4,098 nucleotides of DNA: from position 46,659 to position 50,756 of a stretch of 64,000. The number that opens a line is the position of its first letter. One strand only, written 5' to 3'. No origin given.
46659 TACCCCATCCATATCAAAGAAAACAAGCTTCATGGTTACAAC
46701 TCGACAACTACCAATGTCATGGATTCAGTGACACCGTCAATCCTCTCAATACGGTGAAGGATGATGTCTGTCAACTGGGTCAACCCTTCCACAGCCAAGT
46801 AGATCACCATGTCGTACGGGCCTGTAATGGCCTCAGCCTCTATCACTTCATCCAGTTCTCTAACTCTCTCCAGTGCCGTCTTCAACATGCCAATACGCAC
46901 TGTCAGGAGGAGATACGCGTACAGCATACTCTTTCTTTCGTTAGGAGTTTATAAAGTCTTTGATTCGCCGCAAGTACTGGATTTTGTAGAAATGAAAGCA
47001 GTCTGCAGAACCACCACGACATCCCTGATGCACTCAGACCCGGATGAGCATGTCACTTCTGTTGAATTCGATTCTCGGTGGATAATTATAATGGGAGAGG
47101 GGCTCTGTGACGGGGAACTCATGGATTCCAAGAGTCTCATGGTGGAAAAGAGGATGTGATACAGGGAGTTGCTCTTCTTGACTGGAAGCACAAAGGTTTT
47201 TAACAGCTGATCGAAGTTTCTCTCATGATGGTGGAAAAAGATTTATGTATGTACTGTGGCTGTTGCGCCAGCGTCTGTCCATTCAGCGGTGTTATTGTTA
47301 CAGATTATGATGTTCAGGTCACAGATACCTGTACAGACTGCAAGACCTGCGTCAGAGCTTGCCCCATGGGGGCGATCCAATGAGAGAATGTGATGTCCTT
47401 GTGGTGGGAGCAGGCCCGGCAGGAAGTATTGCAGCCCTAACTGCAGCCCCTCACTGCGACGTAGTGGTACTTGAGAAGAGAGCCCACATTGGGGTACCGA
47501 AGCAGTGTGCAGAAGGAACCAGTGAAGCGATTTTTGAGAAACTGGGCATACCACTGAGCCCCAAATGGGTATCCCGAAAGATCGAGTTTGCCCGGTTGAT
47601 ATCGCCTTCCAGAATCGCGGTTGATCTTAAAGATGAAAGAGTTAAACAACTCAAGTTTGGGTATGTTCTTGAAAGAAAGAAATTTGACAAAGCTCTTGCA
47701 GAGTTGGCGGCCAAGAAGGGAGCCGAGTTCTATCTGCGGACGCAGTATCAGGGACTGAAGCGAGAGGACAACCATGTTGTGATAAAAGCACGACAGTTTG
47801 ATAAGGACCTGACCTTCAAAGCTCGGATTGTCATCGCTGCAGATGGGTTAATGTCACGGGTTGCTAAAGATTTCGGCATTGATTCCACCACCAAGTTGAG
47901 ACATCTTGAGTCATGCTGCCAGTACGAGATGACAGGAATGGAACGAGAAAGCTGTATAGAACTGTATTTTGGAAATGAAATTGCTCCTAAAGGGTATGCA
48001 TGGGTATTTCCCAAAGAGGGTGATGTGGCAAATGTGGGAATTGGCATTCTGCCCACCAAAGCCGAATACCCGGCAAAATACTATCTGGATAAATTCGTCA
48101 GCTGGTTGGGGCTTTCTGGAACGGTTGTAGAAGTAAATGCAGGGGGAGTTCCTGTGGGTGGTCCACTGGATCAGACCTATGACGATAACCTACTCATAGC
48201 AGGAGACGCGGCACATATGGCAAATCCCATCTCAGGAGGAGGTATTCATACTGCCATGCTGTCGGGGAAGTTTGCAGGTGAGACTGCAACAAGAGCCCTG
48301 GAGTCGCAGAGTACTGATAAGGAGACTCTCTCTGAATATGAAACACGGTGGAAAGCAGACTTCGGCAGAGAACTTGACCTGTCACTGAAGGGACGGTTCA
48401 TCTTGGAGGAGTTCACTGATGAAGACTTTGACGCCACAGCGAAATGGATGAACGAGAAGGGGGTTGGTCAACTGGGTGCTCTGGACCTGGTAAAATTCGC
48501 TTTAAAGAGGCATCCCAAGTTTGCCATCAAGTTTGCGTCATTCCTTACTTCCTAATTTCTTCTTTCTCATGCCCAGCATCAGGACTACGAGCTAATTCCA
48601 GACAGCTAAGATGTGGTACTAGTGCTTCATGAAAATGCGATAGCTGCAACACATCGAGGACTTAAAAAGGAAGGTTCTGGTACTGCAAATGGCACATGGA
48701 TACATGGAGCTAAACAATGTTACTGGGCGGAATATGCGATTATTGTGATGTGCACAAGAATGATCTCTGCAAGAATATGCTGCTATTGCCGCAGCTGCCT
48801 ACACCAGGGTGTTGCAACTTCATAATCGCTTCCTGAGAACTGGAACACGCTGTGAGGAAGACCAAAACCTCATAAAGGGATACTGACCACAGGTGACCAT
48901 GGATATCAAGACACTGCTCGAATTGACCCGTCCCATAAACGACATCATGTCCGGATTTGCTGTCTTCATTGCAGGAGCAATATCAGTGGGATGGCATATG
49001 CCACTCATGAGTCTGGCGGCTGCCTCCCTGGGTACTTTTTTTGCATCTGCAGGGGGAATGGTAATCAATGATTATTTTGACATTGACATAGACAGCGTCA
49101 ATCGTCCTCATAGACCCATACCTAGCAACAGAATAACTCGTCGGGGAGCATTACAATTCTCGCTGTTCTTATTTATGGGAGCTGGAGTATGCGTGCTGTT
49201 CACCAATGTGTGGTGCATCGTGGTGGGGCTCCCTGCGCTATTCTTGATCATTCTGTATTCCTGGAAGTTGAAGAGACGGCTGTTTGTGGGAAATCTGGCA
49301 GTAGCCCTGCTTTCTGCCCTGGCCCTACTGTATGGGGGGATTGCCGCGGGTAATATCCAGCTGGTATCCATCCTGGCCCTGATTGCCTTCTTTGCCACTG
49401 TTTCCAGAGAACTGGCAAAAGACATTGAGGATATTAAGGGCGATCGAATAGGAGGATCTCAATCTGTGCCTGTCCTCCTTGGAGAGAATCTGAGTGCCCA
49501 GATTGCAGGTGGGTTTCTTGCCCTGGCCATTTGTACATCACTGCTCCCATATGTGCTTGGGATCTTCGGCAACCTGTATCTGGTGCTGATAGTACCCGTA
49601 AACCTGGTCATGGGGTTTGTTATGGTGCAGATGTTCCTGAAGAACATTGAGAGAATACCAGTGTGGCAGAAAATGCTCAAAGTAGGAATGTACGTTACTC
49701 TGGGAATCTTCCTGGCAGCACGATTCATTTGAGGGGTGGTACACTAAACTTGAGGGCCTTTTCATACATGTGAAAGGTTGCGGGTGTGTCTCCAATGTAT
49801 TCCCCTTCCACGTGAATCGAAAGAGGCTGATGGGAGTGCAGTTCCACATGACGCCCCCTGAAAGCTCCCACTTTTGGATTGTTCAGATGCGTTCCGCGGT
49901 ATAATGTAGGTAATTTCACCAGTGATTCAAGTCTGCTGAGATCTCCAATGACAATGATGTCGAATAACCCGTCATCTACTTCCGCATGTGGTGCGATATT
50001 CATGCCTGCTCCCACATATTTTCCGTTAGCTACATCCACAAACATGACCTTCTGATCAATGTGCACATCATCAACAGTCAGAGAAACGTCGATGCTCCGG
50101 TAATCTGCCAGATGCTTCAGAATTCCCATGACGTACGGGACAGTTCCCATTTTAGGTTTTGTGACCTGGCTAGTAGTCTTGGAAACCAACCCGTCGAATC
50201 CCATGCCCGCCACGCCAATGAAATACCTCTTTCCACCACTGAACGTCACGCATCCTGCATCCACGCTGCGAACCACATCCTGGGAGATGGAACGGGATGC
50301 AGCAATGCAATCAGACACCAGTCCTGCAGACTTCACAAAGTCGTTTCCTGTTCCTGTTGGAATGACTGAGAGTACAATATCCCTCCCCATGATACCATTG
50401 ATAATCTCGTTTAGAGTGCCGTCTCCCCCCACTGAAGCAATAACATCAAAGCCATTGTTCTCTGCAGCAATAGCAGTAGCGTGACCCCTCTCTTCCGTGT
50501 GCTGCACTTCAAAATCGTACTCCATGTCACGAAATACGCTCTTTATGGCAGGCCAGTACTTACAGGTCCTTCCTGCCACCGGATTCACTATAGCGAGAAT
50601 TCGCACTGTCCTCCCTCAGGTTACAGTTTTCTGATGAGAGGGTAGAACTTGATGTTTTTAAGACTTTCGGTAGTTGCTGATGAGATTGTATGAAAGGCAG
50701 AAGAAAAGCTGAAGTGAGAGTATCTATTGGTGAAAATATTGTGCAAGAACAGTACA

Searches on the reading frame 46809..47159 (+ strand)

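Call 4: search_protein_families(library=pfam, proteins=[window:46809-47159:+], max_evalue=0.01)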
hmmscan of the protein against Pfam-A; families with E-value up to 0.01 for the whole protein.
window:46809-47159:+ (116 aa): 0 families

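Call 7: search_protein_families(library=pfam, proteins=[window:46809-47159:+], max_evalue=10)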
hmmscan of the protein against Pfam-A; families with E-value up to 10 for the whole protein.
window:46809-47159:+ (116 aa): 1 family
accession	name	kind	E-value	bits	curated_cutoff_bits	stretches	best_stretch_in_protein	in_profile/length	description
PF00320.33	GATA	-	0.096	12.7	26.8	1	66-81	4-19/36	GATA zinc finger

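Call 8: search_protein_families(library=ncbifam, proteins=[window:46809-47159:+], max_evalue=0.1)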
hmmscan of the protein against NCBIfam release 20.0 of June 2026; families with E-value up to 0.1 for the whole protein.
window:46809-47159:+ (116 aa): 0 families

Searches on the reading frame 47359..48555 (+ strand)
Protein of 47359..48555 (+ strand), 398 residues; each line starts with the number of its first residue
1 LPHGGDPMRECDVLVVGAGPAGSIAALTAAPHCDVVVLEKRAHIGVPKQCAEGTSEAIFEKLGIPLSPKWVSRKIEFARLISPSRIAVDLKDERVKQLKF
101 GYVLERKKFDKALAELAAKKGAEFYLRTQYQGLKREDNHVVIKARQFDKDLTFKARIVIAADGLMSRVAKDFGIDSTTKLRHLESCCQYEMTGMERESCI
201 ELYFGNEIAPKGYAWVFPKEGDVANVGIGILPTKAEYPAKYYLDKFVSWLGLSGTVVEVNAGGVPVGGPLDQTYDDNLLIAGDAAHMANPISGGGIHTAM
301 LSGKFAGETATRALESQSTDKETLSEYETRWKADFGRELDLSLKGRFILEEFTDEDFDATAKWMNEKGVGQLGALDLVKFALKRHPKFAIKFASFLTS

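Call 4: search_protein_families(library=pfam, proteins=[window:47359-48555:+], max_evalue=0.01)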
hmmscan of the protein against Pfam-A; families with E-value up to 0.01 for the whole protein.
window:47359-48555:+ (398 aa): 11 families
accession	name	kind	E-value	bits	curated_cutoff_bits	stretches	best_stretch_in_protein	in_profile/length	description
PF22578.2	GGR_cat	-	1e-21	77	27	1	184-264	3-88/88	Geranylgeranyl reductase catalytic domain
PF01494.25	FAD_binding_3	-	6.5e-21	75.4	22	2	10-178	1-173/349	FAD binding domain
PF01266.30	DAO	-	3.6e-09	37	27.9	2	105-170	147-215/353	FAD dependent oxidoreductase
PF12831.13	FAD_oxidored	-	7.2e-08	32.6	27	1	12-161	1-143/416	FAD dependent oxidoreductase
PF05834.18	Lycopene_cycl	-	2e-07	30.9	23.4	1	12-181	1-146/380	Lycopene cyclase protein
PF04820.20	Trp_halogenase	-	2.6e-07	30.3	21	1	85-340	134-380/458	Tryptophan halogenase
PF00890.30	FAD_binding_2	-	3.2e-06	27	20.4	1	12-59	1-49/414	FAD binding domain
PF03486.20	HI0933_like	-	6.2e-06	26.3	50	1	12-45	2-36/244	HI0933-like protein Rossmann domain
PF13450.12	NAD_binding_8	-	1.5e-05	25.6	21.9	1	15-45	1-32/68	NAD(P)-binding Rossmann-like domain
PF07992.20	Pyr_redox_2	-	4.9e-05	23.3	26.1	1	12-186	2-133/291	Pyridine nucleotide-disulphide oxidoreductase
PF01946.23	Thi4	-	0.004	16.9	26.2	1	9-45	16-54/235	Thi4 family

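Call 8: search_protein_families(library=ncbifam, proteins=[window:47359-48555:+], max_evalue=0.1)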
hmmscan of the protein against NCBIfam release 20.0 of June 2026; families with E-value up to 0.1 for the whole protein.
window:47359-48555:+ (398 aa): 108 families (the best 25 are shown)
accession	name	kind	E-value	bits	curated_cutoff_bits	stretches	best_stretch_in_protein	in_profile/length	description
TIGR02032.1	GG-red-SF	subfamily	1.1e-68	232.1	158.8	1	12-309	2-296/297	geranylgeranyl reductase family protein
NF041160.1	DGGPL_Thplmales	equivalog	1.4e-62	211.8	780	1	9-379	2-379/396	digeranylgeranylglycerophospholipid reductase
NF041080.1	DGGGPL_reductase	equivalog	1.8e-45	155.6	580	1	12-359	3-360/447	digeranylgeranylglycerophospholipid reductase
TIGR02023.1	BchP-ChlP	subfamily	5.3e-44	150.8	343.3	1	12-336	2-322/388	geranylgeranyl diphosphate reductase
NF041385.1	Dggglyphlred_Halo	equivalog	1.3e-25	89.8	700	1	10-359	4-364/405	digeranylgeranylglycerophospholipid reductase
TIGR02028.1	ChlP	equivalog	5.1e-25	88.1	505.3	1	13-337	3-333/398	geranylgeranyl reductase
NF045655.1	MkRedMenJ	equivalog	2.8e-21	75.9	700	1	10-313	4-318/406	menaquinone reductase MenJ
NF038171.1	maturase_LodB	equivalog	4.9e-19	68.6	400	2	12-178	1-173/361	lysine-epsilon-oxidase maturase LodB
NF049967.1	QhpG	equivalog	2.7e-18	66.1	240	1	13-338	1-314/423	flavin-dependent monooxygenase QhpG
TIGR01988.1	Ubi-OHases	subfamily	2e-17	63.1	224.65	1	12-179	1-178/387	ubiquinone biosynthesis hydroxylase, UbiH/UbiF/VisC/COQ6 family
TIGR01984.1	UbiH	equivalog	1e-15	57.5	392.2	1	12-179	1-175/382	2-octaprenyl-6-methoxyphenyl hydroxylase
NF007450.0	PRK10015.1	subfamily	4.4e-14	52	466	1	11-231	6-226/429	FAD-dependent oxidoreductase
NF005612.0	PRK07364.1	equivalog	1.6e-13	50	487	1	9-187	17-201/415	FAD-dependent hydroxylase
NF007542.0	PRK10157.1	subfamily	2.6e-13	49.5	610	2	12-184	7-182/428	FAD-dependent oxidoreductase FixC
NF005303.0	PRK06834.1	subfamily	2.7e-13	49.3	625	1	8-175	1-165/488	hypothetical protein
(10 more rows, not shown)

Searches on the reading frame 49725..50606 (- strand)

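Call 4: search_protein_families(library=pfam, proteins=[window:49725-50606:-], max_evalue=0.01)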
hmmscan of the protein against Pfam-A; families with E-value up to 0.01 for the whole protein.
window:49725-50606:- (293 aa): 2 families
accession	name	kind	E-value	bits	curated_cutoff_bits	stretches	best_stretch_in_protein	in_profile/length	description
PF19279.4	YegS_C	-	1.2e-39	136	27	1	132-286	2-155/158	YegS C-terminal NAD kinase beta sandwich-like domain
PF00781.29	DAGK_cat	-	5.5e-27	94.3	23.6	1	2-119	1-124/125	Diacylglycerol kinase catalytic domain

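Call 8: search_protein_families(library=ncbifam, proteins=[window:49725-50606:-], max_evalue=0.1)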
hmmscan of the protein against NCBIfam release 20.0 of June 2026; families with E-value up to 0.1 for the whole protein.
window:49725-50606:- (293 aa): 12 families
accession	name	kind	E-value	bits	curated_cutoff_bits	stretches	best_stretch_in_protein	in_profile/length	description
NF009604.0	PRK13057.1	equivalog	9.1e-55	185.7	274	1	2-291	10-296/302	lipid kinase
TIGR00147.1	TIGR00147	subfamily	3.8e-48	164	118.65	1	2-291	3-296/296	YegS/Rv2252/BmrU family lipid kinase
NF009874.0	PRK13337.1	equivalog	2.2e-44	151.6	385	1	6-290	8-294/305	diacylglycerol kinase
NF009603.0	PRK13055.1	subfamily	4.6e-40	137.6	342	1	3-288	5-298/335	diacylglycerol kinase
NF008882.0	PRK11914.1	equivalog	6.6e-40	137.2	302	1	2-287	10-300/306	diacylglycerol kinase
NF009602.0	PRK13054.1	equivalog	3.5e-39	134.7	284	1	24-291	26-294/301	lipid kinase YegS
NF009605.0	PRK13059.1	equivalog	5e-39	134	313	1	6-286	7-288/295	putative lipid kinase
NF002033.0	PRK00861.1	subfamily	9.9e-35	119.7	293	1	5-290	16-305/328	putative lipid kinase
TIGR03702.1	lip_kinase_YegS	equivalog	2.5e-33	115.4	387.45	1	24-291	22-290/295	lipid kinase YegS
NF009025.0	PRK12361.1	equivalog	4.5e-22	78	505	1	4-290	245-540/546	hypothetical protein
NF040993.1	MamU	equivalog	6.1e-20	71.8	400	1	1-290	1-295/296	lipid kinase MamU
NF002521.0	PRK01911.1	equivalog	0.002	17.6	309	1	42-85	54-97/292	NAD kinase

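Call 93: search_protein_families(library=padloc, proteins=[window:49725-50606:-], max_evalue=0.01)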
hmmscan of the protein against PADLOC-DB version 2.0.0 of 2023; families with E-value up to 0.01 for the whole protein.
window:49725-50606:- (293 aa): 0 families
